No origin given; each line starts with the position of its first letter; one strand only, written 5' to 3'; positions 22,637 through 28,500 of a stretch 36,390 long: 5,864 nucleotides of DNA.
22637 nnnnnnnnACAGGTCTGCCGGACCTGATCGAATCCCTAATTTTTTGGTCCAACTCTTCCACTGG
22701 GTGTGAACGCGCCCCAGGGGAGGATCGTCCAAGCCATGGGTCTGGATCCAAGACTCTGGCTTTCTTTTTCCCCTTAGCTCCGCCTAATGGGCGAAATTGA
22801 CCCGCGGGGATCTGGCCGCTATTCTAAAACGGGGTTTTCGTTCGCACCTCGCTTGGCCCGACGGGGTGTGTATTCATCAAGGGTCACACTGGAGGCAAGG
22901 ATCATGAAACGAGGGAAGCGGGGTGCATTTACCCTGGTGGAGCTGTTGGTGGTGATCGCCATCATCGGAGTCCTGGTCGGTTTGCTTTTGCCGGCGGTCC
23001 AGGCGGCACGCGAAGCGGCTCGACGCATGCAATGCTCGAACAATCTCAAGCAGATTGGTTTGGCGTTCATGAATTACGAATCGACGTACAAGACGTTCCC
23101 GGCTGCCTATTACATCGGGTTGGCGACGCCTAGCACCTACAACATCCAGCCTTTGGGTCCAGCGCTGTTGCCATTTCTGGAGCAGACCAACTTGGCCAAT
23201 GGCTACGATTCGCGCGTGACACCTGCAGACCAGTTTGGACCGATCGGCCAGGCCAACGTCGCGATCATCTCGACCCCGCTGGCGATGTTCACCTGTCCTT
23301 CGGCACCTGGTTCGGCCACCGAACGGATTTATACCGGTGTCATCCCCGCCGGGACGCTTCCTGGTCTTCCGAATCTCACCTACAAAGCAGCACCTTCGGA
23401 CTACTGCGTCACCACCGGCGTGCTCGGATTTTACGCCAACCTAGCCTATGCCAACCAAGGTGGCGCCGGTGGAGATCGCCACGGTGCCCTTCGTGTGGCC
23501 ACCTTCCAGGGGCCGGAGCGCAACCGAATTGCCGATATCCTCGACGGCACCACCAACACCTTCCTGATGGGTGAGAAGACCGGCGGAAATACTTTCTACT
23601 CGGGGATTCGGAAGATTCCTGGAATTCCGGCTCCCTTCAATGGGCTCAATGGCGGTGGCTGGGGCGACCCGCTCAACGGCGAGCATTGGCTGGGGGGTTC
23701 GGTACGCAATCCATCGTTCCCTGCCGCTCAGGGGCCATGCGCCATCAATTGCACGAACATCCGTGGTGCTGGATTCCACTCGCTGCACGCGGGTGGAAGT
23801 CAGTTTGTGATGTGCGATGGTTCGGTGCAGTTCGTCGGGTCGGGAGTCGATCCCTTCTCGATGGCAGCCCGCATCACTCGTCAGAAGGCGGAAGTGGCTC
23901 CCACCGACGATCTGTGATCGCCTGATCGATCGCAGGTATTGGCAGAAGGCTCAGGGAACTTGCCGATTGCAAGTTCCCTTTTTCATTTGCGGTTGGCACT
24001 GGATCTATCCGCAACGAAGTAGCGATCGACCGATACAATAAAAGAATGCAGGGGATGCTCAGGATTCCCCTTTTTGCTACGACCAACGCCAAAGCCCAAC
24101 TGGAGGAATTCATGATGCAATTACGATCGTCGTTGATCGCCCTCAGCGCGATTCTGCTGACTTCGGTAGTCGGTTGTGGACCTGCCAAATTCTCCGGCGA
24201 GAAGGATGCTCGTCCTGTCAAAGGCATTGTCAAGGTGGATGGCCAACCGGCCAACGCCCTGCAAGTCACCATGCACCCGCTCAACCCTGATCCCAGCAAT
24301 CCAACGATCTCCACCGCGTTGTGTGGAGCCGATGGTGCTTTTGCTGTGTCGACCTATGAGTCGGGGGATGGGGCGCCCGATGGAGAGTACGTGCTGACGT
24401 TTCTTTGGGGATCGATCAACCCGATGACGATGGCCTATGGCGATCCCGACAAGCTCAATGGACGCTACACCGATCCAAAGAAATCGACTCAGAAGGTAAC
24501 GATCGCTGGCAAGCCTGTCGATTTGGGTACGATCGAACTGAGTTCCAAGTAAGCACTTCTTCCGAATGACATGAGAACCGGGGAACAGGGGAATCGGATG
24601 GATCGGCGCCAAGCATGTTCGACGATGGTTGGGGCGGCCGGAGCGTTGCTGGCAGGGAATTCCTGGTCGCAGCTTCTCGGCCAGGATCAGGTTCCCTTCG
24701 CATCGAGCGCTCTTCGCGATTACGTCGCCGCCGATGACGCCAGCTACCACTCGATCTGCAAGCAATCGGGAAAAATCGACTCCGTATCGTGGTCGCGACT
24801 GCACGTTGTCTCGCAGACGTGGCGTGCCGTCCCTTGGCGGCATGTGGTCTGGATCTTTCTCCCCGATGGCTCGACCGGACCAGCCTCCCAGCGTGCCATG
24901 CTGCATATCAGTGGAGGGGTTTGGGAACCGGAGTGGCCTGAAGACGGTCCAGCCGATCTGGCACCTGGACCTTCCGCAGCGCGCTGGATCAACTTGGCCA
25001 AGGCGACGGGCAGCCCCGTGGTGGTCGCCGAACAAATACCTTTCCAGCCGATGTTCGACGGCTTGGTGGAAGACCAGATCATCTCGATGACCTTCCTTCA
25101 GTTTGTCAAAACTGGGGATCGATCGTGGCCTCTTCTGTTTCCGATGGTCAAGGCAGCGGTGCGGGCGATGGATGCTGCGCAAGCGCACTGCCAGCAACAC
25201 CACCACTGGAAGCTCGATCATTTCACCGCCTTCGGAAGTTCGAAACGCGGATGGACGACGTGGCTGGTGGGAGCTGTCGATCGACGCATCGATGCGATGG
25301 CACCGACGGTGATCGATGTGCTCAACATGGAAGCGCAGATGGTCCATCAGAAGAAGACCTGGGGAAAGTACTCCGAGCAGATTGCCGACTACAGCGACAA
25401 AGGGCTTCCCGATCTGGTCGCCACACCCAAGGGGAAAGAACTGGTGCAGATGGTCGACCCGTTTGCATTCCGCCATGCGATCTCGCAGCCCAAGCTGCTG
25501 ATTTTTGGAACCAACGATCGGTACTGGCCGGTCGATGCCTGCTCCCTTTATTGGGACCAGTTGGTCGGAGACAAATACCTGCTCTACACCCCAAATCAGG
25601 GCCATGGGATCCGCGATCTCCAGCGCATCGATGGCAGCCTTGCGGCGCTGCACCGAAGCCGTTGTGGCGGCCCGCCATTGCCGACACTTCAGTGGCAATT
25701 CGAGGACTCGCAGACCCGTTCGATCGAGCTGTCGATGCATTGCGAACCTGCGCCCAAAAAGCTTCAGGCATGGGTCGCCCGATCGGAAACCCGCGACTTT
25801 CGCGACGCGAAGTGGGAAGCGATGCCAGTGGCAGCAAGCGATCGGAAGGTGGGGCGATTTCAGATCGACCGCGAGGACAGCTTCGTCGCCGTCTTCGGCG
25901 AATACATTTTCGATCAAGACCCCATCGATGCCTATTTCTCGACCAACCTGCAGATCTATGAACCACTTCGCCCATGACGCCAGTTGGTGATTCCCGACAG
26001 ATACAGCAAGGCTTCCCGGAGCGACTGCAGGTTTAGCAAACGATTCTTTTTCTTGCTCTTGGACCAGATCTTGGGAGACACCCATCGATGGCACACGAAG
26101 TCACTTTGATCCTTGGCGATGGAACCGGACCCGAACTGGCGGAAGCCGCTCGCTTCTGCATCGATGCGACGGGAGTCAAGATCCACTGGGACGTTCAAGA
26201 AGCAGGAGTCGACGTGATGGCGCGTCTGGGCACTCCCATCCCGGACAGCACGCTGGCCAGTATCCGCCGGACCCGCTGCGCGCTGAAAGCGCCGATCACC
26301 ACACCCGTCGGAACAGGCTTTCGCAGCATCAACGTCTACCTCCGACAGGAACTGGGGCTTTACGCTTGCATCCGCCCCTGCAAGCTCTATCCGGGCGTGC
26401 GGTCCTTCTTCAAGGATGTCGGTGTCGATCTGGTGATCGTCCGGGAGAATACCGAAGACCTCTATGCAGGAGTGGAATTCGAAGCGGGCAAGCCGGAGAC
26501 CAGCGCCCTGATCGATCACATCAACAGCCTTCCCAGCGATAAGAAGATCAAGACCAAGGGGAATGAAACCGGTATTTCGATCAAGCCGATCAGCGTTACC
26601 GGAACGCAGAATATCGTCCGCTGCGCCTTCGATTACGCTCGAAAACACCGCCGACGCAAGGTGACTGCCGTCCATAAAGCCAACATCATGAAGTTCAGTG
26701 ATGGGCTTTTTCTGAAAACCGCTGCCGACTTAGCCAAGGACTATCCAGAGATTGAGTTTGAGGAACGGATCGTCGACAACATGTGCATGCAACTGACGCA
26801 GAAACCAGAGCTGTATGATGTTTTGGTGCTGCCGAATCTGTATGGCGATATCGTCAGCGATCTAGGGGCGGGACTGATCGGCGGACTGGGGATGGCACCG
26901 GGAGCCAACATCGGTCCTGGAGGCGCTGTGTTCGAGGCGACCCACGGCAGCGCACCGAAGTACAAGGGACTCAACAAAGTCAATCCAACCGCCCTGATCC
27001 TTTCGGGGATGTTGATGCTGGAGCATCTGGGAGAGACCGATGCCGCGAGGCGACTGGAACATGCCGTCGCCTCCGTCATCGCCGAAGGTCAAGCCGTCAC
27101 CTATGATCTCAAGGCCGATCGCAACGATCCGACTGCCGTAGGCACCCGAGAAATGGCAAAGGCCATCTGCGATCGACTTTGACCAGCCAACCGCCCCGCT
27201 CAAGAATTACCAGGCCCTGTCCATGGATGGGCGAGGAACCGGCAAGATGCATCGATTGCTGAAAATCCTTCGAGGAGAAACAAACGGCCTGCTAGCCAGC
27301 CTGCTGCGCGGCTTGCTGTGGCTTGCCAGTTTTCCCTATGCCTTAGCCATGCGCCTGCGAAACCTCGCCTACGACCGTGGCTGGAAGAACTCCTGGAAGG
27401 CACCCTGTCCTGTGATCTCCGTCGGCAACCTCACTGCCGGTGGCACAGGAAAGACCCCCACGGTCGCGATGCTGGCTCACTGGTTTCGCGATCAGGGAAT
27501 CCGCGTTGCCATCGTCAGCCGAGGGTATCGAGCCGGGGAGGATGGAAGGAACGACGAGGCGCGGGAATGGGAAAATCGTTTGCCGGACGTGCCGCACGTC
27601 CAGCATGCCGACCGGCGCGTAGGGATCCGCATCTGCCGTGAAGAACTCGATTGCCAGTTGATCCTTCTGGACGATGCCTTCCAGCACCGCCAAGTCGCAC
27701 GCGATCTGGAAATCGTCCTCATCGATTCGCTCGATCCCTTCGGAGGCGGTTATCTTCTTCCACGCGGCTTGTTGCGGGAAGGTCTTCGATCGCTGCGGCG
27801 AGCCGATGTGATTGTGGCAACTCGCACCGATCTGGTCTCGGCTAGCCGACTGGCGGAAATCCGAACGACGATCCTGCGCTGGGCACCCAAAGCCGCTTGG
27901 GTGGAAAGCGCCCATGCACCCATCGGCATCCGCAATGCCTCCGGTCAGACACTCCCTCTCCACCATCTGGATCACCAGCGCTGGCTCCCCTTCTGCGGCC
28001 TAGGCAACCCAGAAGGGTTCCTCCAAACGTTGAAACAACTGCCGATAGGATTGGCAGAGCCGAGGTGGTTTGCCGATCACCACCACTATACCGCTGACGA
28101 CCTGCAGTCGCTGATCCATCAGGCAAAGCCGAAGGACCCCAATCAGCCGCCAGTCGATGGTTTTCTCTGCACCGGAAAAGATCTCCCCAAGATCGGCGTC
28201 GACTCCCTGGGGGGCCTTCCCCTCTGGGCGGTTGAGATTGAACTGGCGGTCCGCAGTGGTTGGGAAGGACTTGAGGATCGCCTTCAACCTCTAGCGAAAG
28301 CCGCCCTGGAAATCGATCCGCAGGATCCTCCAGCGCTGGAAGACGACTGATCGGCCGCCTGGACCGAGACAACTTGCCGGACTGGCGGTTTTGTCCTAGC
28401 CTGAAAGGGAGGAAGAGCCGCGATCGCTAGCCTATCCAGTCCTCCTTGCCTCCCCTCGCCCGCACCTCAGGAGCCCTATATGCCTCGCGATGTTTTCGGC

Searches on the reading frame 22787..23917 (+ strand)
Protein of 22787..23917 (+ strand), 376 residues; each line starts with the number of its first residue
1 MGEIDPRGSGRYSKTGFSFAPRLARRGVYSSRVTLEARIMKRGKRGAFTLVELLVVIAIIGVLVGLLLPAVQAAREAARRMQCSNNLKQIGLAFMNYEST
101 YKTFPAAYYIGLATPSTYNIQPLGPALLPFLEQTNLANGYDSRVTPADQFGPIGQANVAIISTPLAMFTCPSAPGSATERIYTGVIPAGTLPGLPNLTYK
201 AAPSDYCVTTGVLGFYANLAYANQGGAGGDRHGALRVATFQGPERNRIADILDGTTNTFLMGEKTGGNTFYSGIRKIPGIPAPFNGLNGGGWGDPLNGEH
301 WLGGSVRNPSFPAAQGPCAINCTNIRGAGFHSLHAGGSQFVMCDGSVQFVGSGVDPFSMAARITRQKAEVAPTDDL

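Call 4: search_protein_families(library=pfam, proteins=[window:22787-23917:+], max_evalue=0.01)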
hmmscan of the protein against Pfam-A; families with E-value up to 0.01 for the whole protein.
window:22787-23917:+ (376 aa): 2 families
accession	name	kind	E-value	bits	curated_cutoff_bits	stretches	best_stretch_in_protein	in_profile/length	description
PF07596.16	SBP_bac_10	-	2.2e-50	172.6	23.3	1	72-356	1-267/268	Protein of unknown function (DUF1559)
PF07963.17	N_methyl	-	2.3e-06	27.4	21.2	1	44-68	3-27/27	Prokaryotic N-terminal methylation motif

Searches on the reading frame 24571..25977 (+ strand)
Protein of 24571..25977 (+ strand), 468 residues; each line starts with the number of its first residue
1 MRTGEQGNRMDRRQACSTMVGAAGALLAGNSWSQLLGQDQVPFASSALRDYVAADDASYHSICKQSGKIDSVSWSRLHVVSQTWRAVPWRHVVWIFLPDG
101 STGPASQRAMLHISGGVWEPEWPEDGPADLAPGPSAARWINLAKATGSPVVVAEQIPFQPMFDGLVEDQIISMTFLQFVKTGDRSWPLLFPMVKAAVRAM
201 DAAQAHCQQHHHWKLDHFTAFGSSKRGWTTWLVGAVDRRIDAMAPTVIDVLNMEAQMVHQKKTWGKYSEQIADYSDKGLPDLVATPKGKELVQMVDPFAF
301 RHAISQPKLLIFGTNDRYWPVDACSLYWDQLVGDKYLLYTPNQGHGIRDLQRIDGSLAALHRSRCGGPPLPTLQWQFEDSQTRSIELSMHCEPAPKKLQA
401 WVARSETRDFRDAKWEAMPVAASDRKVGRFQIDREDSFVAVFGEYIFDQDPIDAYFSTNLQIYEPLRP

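Call 4: search_protein_families(library=pfam, proteins=[window:24571-25977:+], max_evalue=0.01)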
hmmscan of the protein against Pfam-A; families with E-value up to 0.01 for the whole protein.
window:24571-25977:+ (468 aa): 1 family
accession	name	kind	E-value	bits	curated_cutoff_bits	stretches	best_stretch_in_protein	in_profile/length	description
PF10142.15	PhoPQ_related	-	7.3e-97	324.8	20.3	1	48-411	1-367/367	PhoPQ-activated pathogenicity-related protein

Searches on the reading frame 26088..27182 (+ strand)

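Call 4: search_protein_families(library=pfam, proteins=[window:26088-27182:+], max_evalue=0.01)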
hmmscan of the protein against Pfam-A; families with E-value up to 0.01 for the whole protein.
window:26088-27182:+ (364 aa): 1 family
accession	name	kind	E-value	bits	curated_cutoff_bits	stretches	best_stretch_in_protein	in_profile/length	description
PF00180.25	Iso_dh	-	1.3e-98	330.9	27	1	5-360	2-348/348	Isocitrate/isopropylmalate dehydrogenase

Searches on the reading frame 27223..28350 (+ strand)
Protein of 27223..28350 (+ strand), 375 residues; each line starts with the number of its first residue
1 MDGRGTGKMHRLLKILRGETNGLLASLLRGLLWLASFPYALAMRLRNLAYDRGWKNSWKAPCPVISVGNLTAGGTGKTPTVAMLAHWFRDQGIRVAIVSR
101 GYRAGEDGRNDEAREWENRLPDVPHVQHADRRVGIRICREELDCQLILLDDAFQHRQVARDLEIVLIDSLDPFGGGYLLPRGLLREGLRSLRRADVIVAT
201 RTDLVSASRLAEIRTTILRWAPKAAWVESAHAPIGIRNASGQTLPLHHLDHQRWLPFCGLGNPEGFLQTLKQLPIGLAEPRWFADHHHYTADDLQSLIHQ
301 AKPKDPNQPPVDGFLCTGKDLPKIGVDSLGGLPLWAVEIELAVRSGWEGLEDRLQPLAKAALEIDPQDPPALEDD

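Call 4: search_protein_families(library=pfam, proteins=[window:27223-28350:+], max_evalue=0.01)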
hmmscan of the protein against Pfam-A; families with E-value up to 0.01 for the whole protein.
window:27223-28350:+ (375 aa): 3 families
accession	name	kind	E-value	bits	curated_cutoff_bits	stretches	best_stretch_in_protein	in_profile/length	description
PF02606.20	LpxK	-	2e-72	244.5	27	1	30-352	3-321/328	Tetraacyldisaccharide-1-P 4'-kinase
PF01656.29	CbiA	-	0.0039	17.6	25.4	1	71-98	6-33/125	CobQ/CobB/MinD/ParA nucleotide binding domain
PF00175.26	NAD_binding_1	-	0.0097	17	22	0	71-129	2-62/109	Oxidoreductase NAD-binding domain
